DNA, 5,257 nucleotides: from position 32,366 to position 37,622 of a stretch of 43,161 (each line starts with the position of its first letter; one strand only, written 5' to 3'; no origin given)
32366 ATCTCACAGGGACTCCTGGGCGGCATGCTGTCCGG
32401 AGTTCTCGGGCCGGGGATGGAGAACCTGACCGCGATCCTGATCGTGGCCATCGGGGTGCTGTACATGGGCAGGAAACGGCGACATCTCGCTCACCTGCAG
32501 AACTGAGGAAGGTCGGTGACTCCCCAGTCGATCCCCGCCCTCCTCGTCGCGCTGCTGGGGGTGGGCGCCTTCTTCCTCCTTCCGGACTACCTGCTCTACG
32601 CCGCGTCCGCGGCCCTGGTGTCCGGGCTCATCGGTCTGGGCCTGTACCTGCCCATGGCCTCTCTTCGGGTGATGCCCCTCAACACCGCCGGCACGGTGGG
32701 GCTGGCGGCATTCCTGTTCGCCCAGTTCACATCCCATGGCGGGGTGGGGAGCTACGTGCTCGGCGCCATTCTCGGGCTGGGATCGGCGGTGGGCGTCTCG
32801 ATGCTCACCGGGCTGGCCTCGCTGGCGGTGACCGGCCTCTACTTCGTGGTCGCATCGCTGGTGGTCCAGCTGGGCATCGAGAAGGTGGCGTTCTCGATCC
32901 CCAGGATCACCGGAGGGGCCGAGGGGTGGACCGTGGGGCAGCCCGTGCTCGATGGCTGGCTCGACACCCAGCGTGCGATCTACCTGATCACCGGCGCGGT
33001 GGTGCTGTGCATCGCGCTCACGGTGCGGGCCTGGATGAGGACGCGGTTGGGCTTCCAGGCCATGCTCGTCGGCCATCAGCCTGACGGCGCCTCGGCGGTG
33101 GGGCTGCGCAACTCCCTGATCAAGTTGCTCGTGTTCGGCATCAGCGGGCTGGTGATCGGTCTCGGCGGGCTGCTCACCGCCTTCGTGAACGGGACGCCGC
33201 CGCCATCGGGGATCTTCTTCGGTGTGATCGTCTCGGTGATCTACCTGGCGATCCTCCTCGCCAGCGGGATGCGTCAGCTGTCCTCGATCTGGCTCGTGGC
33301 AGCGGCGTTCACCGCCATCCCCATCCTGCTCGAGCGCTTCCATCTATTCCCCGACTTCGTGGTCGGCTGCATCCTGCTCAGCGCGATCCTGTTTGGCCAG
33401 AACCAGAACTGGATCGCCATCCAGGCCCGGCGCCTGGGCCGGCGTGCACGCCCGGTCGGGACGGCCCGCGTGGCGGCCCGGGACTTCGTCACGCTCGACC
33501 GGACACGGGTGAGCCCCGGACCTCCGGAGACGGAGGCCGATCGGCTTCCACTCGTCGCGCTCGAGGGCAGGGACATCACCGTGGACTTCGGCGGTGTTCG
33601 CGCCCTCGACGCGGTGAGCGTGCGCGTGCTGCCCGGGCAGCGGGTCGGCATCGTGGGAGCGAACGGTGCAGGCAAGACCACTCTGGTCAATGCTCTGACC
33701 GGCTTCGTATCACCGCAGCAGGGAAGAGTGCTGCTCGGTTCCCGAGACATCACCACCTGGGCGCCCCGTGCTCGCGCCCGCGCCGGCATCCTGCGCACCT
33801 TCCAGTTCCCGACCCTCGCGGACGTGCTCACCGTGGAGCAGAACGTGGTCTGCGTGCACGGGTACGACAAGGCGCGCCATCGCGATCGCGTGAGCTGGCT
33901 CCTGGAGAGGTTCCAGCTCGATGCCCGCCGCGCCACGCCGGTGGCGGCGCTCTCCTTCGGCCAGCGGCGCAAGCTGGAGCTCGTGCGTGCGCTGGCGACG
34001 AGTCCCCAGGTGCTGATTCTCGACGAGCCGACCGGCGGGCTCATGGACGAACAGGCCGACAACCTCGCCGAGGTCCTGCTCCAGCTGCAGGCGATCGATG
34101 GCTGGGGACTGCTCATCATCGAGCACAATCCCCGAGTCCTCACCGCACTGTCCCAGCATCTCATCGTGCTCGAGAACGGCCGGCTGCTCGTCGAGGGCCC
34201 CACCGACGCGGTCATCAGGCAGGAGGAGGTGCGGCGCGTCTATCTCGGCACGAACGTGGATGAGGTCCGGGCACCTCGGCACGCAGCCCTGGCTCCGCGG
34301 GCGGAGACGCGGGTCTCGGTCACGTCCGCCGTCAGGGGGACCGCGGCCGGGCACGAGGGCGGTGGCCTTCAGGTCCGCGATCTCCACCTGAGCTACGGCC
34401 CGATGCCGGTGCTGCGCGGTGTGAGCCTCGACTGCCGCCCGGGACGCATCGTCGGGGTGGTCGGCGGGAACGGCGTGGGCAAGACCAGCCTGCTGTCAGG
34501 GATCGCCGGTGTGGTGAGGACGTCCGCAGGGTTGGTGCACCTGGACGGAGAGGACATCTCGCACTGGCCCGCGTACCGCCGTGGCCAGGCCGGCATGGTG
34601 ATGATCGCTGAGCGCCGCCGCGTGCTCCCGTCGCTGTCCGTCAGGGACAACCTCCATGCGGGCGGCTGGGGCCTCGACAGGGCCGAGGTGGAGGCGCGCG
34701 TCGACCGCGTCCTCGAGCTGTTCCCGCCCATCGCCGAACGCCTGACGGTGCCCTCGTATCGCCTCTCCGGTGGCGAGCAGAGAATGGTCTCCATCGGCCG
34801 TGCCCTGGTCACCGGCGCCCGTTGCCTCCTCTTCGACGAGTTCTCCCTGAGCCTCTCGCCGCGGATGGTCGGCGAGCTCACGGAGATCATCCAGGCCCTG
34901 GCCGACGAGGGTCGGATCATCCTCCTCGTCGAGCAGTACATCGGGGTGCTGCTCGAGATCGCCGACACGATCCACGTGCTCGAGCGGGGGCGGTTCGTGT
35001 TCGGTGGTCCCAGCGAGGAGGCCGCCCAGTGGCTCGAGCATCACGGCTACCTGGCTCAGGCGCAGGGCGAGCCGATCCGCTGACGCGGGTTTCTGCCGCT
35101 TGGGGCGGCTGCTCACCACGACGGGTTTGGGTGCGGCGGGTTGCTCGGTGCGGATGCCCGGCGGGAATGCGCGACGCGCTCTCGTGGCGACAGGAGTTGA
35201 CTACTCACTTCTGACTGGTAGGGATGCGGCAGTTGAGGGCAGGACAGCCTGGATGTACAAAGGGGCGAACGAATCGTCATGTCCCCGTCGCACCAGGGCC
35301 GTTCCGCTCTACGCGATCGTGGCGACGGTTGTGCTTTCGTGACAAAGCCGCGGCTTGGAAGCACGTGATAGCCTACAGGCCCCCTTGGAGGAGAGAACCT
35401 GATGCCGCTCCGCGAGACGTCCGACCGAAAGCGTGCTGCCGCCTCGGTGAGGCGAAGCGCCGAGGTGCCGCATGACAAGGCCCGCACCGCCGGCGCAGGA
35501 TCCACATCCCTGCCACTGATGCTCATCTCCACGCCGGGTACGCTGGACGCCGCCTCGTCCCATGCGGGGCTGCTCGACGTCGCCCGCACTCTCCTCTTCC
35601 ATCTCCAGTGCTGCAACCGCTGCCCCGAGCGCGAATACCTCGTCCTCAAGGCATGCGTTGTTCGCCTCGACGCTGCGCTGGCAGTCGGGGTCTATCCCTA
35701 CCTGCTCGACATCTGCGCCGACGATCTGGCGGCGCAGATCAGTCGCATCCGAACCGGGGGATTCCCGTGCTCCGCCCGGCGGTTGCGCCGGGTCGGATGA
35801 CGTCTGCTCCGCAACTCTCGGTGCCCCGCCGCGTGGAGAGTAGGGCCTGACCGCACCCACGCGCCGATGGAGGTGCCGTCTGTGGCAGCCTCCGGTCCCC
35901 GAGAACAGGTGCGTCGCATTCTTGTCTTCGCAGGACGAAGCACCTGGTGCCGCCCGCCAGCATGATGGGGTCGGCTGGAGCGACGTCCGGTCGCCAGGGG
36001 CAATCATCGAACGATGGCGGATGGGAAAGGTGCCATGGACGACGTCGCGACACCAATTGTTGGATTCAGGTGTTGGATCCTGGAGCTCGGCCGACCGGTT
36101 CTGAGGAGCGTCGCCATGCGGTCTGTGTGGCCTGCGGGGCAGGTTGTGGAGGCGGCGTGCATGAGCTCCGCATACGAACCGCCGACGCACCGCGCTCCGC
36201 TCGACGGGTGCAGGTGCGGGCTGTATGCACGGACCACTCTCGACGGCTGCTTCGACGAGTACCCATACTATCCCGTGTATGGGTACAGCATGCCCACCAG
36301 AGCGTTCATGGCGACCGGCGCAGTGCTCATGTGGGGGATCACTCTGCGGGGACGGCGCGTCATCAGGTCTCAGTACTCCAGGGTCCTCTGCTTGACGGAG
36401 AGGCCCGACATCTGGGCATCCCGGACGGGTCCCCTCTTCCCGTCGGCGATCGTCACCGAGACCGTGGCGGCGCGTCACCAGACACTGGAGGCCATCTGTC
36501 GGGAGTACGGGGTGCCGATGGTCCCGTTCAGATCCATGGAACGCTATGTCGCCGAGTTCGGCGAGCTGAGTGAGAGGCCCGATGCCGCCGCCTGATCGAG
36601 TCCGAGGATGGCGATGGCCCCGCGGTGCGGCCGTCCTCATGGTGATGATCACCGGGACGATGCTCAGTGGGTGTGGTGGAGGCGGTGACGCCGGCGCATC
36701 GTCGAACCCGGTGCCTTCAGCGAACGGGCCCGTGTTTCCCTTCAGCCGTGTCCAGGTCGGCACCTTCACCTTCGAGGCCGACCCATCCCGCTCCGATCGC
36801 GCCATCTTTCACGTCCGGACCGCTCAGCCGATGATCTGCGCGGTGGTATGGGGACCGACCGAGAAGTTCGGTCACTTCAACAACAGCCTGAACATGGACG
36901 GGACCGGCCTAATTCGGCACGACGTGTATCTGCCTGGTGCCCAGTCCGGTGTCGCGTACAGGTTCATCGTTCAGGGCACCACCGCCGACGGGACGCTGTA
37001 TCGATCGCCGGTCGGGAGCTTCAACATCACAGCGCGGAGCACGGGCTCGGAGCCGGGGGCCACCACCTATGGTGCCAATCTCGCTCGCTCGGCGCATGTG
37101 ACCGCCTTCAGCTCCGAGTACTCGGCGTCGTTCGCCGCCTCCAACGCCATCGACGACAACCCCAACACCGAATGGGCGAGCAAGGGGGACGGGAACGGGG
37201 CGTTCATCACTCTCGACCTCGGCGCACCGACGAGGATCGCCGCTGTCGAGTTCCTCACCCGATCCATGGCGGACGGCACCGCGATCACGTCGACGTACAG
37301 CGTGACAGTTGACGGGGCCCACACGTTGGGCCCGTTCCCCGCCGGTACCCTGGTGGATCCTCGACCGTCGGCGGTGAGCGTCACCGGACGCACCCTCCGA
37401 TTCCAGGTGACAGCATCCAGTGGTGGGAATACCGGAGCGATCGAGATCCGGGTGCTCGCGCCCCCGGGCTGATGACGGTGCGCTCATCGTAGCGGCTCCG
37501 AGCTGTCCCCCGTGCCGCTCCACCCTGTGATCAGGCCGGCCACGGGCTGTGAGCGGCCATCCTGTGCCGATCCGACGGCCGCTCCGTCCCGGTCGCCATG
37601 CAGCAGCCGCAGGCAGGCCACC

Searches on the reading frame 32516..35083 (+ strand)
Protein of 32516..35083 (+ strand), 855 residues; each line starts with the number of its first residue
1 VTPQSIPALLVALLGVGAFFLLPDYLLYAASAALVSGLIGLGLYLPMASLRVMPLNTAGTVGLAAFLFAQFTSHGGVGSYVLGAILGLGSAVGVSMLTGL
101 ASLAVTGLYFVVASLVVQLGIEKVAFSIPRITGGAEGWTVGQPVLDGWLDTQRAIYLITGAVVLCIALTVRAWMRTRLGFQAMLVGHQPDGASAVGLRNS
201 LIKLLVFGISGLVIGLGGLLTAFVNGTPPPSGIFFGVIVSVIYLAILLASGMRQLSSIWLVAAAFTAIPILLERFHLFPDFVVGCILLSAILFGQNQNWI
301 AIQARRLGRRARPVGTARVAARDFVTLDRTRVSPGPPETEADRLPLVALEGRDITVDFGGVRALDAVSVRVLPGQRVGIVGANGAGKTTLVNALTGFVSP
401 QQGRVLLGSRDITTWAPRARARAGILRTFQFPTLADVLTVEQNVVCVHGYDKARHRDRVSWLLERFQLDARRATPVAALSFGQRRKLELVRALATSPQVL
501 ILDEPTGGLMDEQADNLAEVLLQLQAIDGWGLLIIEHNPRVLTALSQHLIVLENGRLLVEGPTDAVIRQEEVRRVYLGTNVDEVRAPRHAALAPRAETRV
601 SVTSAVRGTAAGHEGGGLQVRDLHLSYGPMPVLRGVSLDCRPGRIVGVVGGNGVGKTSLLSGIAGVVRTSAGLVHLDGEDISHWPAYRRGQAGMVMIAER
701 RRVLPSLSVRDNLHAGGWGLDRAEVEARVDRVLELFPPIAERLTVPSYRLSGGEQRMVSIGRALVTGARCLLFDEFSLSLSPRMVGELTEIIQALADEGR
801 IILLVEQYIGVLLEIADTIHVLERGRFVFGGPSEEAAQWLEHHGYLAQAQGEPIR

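Call 13: search_protein_families(library=pfam, proteins=[window:32516-35083:+], max_evalue=0.01)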
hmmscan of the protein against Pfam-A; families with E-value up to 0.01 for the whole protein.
window:32516-35083:+ (855 aa): 20 families
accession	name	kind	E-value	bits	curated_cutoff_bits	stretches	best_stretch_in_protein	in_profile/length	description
PF00005.33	ABC_tran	-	4.6e-58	196.1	25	2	364-506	1-136/137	ABC transporter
PF13304.12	AAA_21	-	2.7e-13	51.1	27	0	378-397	3-22/304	AAA domain, putative AbiEii toxin, Type IV TA system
PF02653.21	BPD_transp_2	-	9.2e-11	41.8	26.8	1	26-275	2-249/269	Branched-chain amino acid transport system / permease component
PF13191.12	AAA_16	-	8.7e-07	30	32.6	1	376-534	26-166/167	AAA ATPase domain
PF13476.12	AAA_23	-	1.3e-06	29.6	27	1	378-395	23-40/201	AAA domain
PF13555.12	AAA_29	-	1.3e-05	25.3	27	1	376-402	24-50/61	P-loop containing region of AAA domain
PF13604.12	AAA_30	-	2.8e-05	24.4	27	0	378-489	22-82/191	AAA domain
PF19993.5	DO-GTPase2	-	0.00011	22.3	27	0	376-415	2-43/226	Double-GTPase 2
PF02463.25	SMC_N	-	0.0002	21.3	40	0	377-395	27-45/220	RecF/RecN/SMC N terminal domain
PF00006.31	ATP-synt_ab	-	0.00022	21.4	29.5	0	360-395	1-35/213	ATP synthase alpha/beta family, nucleotide-binding domain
PF06414.18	Zeta_toxin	-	0.00037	20.4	22.3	0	379-419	21-61/199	Zeta toxin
PF13245.12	AAA_19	-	0.00039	21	25.1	0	372-425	9-57/134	AAA domain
PF00448.28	SRP54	-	0.00062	19.9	22.7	0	379-412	6-39/196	SRP54-type protein, GTPase domain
PF13175.12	AAA_15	-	0.00067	19.8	32.1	0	379-401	28-50/374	AAA ATPase domain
PF01926.29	MMR_HSR1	-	0.00084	19.9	21.9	0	376-397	1-22/113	50S ribosome-binding GTPase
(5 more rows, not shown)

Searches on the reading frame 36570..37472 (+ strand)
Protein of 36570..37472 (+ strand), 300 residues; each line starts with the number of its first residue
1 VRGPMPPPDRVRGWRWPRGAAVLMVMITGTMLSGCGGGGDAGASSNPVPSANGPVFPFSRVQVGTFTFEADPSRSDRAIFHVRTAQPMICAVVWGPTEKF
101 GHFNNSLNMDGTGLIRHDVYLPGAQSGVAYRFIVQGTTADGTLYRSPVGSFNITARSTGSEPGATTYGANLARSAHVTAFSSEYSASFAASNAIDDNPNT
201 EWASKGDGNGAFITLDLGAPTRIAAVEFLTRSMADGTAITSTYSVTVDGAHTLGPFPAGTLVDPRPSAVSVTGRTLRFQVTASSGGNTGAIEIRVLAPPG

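Call 13: search_protein_families(library=pfam, proteins=[window:36570-37472:+], max_evalue=0.01)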
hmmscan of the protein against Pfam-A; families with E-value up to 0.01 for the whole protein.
window:36570-37472:+ (300 aa): 3 families
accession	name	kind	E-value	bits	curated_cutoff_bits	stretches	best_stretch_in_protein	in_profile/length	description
PF00754.31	F5_F8_type_C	-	7.9e-11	42.6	28.2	1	178-286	3-118/127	F5/8 type C domain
PF22633.2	F5_F8_type_C_2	-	2.5e-05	25.3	27.8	1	192-247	1-55/91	NedA-like, galactose-binding domain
PF24135.1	DUF7402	-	3.4e-05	24.4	27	1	170-242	1-78/133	Domain of unknown function (DUF7402)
